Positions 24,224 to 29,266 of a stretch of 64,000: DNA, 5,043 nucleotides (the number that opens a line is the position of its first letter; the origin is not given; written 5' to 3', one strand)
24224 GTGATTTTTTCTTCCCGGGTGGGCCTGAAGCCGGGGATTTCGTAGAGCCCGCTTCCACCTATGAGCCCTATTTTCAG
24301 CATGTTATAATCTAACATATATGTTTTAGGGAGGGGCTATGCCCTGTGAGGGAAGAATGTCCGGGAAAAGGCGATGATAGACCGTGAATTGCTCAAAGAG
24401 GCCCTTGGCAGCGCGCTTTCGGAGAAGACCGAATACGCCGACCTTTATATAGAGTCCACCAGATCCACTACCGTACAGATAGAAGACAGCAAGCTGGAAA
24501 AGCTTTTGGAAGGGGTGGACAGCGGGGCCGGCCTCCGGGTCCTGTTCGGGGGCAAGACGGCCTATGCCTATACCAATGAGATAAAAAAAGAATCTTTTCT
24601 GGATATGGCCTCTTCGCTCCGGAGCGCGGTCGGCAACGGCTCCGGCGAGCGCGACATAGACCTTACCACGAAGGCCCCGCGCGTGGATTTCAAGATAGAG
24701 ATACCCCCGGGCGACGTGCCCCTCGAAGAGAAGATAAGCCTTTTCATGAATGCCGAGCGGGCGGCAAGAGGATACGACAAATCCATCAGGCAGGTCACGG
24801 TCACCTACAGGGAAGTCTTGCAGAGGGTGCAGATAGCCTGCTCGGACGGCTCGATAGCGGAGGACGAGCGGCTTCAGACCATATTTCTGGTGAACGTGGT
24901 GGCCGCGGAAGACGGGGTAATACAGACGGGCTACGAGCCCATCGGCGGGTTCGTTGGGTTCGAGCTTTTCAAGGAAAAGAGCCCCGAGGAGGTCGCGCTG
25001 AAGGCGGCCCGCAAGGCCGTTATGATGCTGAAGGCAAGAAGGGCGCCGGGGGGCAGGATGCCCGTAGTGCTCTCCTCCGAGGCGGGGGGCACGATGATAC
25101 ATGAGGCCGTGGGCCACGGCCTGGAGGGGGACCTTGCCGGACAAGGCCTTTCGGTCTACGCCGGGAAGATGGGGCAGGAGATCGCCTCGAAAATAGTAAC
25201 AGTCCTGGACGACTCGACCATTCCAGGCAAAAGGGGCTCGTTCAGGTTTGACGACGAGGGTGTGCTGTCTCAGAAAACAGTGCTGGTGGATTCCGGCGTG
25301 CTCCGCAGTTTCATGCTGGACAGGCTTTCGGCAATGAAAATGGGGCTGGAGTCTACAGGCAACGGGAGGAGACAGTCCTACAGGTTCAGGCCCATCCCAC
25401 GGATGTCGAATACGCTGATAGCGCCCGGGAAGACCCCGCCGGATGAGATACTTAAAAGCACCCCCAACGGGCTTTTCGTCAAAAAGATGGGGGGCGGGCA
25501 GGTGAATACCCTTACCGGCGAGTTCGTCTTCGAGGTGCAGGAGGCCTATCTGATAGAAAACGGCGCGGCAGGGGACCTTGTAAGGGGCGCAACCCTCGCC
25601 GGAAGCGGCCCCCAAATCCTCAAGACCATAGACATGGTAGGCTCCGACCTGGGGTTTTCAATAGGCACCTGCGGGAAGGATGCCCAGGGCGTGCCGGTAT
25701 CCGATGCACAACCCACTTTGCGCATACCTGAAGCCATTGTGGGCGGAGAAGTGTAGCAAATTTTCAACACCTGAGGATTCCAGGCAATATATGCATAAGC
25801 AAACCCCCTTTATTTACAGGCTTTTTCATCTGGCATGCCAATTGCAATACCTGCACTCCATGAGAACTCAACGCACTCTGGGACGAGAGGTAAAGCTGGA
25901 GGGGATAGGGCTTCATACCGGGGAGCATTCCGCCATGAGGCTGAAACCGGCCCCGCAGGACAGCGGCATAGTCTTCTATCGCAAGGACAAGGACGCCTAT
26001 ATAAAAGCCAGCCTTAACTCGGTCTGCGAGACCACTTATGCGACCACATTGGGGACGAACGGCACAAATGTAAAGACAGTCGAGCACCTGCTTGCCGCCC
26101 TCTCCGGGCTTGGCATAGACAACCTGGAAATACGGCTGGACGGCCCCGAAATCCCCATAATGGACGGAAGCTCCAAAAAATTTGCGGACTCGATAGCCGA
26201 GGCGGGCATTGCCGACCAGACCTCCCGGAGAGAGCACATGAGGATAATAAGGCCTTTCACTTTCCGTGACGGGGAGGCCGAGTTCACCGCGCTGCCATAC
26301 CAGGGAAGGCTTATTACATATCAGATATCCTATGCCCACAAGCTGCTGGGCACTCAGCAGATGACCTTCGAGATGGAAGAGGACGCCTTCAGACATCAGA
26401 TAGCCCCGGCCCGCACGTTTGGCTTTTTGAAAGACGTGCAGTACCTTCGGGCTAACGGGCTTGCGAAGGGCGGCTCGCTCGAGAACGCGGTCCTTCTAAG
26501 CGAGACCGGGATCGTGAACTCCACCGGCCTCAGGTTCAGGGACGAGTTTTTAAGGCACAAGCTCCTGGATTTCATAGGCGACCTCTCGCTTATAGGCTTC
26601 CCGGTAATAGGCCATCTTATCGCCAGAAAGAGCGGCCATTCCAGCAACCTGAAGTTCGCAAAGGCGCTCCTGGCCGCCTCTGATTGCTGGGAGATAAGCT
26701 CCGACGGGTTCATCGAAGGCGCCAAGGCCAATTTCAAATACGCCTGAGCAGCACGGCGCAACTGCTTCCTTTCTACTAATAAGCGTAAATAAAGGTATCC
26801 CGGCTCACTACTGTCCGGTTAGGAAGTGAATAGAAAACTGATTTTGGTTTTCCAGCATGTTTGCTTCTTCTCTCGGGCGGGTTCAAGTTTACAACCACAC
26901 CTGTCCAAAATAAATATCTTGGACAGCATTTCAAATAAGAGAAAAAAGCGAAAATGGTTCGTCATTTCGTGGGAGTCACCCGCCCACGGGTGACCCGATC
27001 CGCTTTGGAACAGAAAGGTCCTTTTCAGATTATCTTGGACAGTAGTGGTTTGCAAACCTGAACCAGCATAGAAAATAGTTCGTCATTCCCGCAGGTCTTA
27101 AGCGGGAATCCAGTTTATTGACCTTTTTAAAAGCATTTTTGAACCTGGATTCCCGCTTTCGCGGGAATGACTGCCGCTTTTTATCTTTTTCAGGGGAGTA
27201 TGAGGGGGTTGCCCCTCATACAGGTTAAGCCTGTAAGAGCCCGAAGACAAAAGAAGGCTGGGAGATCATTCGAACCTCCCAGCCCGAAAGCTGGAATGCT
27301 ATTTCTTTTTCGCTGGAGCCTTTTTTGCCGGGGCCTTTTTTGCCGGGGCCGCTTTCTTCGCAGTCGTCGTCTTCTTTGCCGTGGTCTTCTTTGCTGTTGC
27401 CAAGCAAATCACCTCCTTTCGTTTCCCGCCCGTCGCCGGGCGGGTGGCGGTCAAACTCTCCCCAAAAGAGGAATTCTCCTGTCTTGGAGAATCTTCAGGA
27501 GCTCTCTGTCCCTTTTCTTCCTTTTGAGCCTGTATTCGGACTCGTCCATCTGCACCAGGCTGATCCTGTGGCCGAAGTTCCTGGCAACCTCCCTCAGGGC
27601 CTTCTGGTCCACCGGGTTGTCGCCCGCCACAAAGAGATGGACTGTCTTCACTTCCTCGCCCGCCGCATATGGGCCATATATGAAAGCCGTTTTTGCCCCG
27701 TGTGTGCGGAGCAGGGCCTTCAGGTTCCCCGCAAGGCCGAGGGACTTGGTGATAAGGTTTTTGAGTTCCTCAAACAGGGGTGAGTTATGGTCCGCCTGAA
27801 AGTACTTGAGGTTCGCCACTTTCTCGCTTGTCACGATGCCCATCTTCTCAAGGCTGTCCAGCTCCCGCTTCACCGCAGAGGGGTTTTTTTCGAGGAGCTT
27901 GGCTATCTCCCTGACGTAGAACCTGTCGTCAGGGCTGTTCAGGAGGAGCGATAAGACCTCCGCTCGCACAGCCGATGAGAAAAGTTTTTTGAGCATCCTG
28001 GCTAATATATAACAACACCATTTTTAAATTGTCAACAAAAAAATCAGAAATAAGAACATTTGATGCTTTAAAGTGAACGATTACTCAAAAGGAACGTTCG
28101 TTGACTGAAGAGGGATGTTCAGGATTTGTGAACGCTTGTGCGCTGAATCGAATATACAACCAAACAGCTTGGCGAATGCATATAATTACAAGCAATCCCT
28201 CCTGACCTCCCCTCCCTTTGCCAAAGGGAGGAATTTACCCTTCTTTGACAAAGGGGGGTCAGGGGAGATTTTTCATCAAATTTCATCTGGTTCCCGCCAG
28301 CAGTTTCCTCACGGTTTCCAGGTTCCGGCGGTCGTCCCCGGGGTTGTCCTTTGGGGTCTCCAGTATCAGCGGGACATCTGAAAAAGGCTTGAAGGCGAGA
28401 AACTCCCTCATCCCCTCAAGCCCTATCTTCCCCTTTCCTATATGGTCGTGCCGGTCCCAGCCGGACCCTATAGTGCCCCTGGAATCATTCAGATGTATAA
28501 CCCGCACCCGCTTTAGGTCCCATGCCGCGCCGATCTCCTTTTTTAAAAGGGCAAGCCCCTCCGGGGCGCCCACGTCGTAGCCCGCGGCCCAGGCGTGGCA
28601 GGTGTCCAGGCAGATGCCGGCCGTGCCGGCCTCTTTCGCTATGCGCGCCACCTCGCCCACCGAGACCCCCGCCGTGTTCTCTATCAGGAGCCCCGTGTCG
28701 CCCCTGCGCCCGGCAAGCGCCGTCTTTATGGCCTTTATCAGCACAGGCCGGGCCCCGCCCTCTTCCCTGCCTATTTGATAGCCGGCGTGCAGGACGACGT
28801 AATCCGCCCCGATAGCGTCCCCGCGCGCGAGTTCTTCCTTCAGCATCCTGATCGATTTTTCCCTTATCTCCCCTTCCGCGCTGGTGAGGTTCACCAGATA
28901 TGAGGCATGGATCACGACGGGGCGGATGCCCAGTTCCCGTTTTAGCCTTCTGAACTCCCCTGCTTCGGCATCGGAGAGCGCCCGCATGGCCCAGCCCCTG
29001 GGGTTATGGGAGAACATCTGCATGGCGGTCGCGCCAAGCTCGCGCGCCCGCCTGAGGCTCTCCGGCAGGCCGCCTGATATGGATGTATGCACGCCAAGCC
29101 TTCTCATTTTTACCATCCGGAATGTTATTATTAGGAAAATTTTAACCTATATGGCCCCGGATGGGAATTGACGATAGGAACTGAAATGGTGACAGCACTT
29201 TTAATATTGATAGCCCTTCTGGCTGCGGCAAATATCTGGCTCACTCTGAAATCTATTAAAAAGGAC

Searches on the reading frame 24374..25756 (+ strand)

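Call 13: search_protein_families(library=ncbifam, proteins=[window:24374-25756:+], max_evalue=1e-10)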
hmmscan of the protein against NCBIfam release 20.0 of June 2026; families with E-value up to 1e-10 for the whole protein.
window:24374-25756:+ (460 aa): 3 families
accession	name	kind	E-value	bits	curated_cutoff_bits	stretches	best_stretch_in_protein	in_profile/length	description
NF008006.0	PRK10735.1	equivalog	3e-107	359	513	1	7-459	21-480/481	metalloprotease TldD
NF040952.1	Arch_mtprotase_TldD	equivalog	2.3e-77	260.7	635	1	12-457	5-443/443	zinc metalloprotease TldD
NF008268.0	PRK11040.1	equivalog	1.8e-22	79.7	438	1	23-426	33-425/446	metalloprotease PmbA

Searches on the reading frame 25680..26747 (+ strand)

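Call 13: search_protein_families(library=ncbifam, proteins=[window:25680-26747:+], max_evalue=1e-10)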
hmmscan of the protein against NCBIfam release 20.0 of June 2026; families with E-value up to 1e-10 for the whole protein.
window:25680-26747:+ (355 aa): 3 families
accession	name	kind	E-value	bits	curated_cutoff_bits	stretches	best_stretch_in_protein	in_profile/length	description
TIGR00325.1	lpxC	equivalog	8.1e-90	301.2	187.25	1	64-339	3-280/297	UDP-3-O-acyl-N-acetylglucosamine deacetylase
NF009667.0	PRK13188.1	equivalog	1.2e-78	264.9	465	1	61-331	2-299/464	bifunctional UDP-3-O-[3-hydroxymyristoyl] N-acetylglucosamine deacetylase/3-hydroxyacyl-ACP dehydratase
NF009666.0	PRK13187.1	equivalog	1.2e-48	165.8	423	1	62-340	9-300/305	UDP-3-O-acyl N-acetylglycosamine deacetylase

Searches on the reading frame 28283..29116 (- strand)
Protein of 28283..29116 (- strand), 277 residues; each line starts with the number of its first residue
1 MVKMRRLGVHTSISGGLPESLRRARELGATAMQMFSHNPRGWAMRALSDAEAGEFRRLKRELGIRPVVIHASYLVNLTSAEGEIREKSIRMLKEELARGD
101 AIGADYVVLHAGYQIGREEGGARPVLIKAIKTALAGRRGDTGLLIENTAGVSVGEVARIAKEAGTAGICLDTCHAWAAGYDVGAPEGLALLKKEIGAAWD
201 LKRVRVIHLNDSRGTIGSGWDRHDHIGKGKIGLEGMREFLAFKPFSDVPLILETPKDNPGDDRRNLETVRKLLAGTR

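Call 14: search_protein_families(library=ncbifam, proteins=[window:28283-29116:-], max_evalue=1e-20)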
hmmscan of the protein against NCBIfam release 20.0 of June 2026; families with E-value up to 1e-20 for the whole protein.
window:28283-29116:- (277 aa): 5 families
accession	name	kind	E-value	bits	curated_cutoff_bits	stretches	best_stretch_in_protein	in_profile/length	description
TIGR00587.1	nfo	subfamily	4.1e-59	200.1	129.65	1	6-270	2-277/279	deoxyribonuclease IV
NF002197.0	PRK01060.1-2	equivalog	7.2e-52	176.3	376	1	3-257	8-273/289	deoxyribonuclease IV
NF002199.0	PRK01060.1-4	equivalog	1.4e-45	155.6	315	1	4-257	1-265/282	deoxyribonuclease IV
NF002196.0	PRK01060.1-1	equivalog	1.8e-42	145.7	333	1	6-256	3-262/297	deoxyribonuclease IV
NF002198.0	PRK01060.1-3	equivalog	1.4e-32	113.3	244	1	19-263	13-245/253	deoxyribonuclease IV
